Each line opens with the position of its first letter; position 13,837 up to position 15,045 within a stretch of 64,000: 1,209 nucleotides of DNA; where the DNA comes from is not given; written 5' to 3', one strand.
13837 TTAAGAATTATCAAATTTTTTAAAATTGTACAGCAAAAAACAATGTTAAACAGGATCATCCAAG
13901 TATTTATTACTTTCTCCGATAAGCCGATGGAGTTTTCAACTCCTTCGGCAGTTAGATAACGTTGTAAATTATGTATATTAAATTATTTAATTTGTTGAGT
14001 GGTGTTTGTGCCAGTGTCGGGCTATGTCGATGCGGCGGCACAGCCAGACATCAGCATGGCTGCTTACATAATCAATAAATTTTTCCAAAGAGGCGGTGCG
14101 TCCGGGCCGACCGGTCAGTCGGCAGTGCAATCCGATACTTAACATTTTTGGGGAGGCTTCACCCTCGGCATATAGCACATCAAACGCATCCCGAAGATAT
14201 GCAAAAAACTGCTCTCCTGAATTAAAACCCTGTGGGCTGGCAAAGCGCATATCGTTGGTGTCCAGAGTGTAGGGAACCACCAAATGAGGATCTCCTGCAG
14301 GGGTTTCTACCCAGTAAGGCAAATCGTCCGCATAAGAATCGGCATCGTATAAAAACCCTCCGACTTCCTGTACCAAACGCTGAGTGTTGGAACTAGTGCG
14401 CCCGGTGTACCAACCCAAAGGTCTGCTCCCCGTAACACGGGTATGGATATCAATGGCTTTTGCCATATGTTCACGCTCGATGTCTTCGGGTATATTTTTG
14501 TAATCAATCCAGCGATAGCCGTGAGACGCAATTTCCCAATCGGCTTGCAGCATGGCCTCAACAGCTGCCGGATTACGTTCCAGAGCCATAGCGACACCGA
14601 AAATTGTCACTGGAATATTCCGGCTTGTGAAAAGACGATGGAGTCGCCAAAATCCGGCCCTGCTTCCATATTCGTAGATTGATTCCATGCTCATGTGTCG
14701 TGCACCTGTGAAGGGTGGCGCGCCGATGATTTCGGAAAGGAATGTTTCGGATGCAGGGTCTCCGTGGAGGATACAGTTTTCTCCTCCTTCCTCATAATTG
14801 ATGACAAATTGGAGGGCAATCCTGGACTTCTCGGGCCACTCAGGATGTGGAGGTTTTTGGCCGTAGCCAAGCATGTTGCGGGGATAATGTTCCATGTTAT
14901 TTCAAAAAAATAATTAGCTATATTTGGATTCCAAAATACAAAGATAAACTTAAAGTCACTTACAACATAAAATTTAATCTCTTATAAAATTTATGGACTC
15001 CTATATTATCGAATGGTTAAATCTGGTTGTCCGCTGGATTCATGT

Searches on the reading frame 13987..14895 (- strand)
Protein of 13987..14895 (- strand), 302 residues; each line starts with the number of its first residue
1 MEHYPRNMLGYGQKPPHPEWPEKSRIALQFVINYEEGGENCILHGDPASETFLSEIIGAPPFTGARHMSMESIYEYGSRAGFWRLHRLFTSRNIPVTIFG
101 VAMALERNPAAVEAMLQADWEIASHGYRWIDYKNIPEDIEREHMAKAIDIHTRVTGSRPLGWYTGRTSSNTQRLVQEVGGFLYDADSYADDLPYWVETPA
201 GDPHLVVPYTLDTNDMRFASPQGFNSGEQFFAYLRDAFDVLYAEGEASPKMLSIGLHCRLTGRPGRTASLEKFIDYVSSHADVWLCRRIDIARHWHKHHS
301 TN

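Call 15: search_protein_families(library=pfam, proteins=[window:13987-14895:-], max_evalue=0.001)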
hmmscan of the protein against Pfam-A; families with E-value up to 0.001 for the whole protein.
window:13987-14895:- (302 aa): 1 family
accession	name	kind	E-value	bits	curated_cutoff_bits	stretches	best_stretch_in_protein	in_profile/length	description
PF01522.26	Polysacc_deac_1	-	1.1e-09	38.7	23.1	1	74-172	13-110/124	Polysaccharide deacetylase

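Call 56: search_protein_families(library=ncbifam, proteins=[window:13987-14895:-], max_evalue=0.001)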
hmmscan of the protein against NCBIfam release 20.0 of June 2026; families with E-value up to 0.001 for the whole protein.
window:13987-14895:- (302 aa): 3 families
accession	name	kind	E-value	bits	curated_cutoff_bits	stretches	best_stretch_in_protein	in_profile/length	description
TIGR03212.1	uraD_N-term-dom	equivalog_domain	1.6e-163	542.8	424.6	1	4-300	1-296/297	allantoinase PuuE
TIGR02764.1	spore_ybaN_pdaB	equivalog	3.1e-06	27.1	237.4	1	89-159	28-98/191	polysaccharide deacetylase family sporulation protein PdaB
TIGR03006.1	pepcterm_polyde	equivalog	6.2e-05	22.3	276.2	1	85-165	39-119/272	XrtA system polysaccharide deacetylase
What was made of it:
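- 13987..14895 (-): PuuE allantoinase. NCBIfam TIGR03212 at 542.8 bits against a cut-off of 424.6 (call 56).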
